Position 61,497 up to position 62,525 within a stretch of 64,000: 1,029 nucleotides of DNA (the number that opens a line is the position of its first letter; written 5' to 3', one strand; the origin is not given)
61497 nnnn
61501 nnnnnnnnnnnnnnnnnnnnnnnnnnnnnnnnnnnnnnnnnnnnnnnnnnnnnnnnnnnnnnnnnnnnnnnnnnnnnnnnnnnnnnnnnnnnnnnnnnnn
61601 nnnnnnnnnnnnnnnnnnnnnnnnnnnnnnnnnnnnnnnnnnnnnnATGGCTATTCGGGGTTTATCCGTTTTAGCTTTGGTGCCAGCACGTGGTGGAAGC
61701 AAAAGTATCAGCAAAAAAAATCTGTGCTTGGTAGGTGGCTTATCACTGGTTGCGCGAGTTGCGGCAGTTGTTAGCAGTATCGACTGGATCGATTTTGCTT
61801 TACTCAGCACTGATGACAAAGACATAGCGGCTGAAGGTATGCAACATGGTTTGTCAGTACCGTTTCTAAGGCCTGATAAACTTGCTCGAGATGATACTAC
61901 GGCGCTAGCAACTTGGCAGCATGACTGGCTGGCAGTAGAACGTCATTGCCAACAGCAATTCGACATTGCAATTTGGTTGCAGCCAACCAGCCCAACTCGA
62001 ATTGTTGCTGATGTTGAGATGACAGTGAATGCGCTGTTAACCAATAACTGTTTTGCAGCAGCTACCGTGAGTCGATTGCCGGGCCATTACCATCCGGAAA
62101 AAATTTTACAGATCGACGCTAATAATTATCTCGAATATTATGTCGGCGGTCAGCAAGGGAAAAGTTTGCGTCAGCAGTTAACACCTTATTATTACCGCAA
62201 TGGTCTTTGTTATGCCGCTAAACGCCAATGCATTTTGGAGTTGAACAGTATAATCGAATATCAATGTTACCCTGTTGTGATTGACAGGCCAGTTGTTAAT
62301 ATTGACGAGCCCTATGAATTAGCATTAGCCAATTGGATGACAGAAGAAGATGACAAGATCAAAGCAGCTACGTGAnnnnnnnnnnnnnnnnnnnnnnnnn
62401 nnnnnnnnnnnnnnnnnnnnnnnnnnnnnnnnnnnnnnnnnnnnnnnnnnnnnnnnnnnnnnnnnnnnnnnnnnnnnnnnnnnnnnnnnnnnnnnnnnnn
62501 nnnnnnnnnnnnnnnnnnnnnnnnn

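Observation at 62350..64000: PEP mutase-nucleotidyltransferase fusion at the end of the nonulosonic-acid cluster: a probable phosphonate-decorated glycan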

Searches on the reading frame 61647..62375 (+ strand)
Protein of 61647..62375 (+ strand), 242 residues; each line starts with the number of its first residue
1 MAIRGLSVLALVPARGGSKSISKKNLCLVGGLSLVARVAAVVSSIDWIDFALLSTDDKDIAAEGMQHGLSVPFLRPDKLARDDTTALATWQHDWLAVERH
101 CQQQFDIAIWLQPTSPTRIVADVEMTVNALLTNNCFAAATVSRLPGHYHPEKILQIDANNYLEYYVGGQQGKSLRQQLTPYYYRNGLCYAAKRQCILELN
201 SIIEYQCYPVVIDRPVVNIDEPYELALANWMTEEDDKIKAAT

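Call 3: search_protein_families(library=pfam, proteins=[window:61647-62375:+])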
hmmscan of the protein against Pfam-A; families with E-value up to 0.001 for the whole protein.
window:61647-62375:+ (242 aa): 1 family
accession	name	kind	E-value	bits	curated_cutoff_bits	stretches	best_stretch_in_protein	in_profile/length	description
PF02348.25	CTP_transf_3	-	7.4e-09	36.2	22.6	1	10-123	2-114/217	Cytidylyltransferase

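Call 4: search_protein_families(library=ncbifam, proteins=[window:61647-62375:+])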
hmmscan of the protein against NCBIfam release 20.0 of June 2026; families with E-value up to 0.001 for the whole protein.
window:61647-62375:+ (242 aa): 5 families
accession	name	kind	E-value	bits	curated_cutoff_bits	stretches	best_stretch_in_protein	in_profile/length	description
TIGR03584.1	PseF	equivalog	7.1e-25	87.9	205.7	1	9-231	1-219/222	pseudaminic acid cytidylyltransferase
NF003952.0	PRK05450.1-5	subfamily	1.3e-06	27.7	193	1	8-131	3-117/250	3-deoxy-manno-octulosonate cytidylyltransferase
NF003950.0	PRK05450.1-3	subfamily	5.1e-05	22.7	234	1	7-141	2-128/248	3-deoxy-manno-octulosonate cytidylyltransferase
NF003948.0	PRK05450.1-1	equivalog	0.00031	20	281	1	7-85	5-82/248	3-deoxy-manno-octulosonate cytidylyltransferase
NF009905.0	PRK13368.1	subfamily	0.00067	19.1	255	1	8-133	3-117/243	3-deoxy-manno-octulosonate cytidylyltransferase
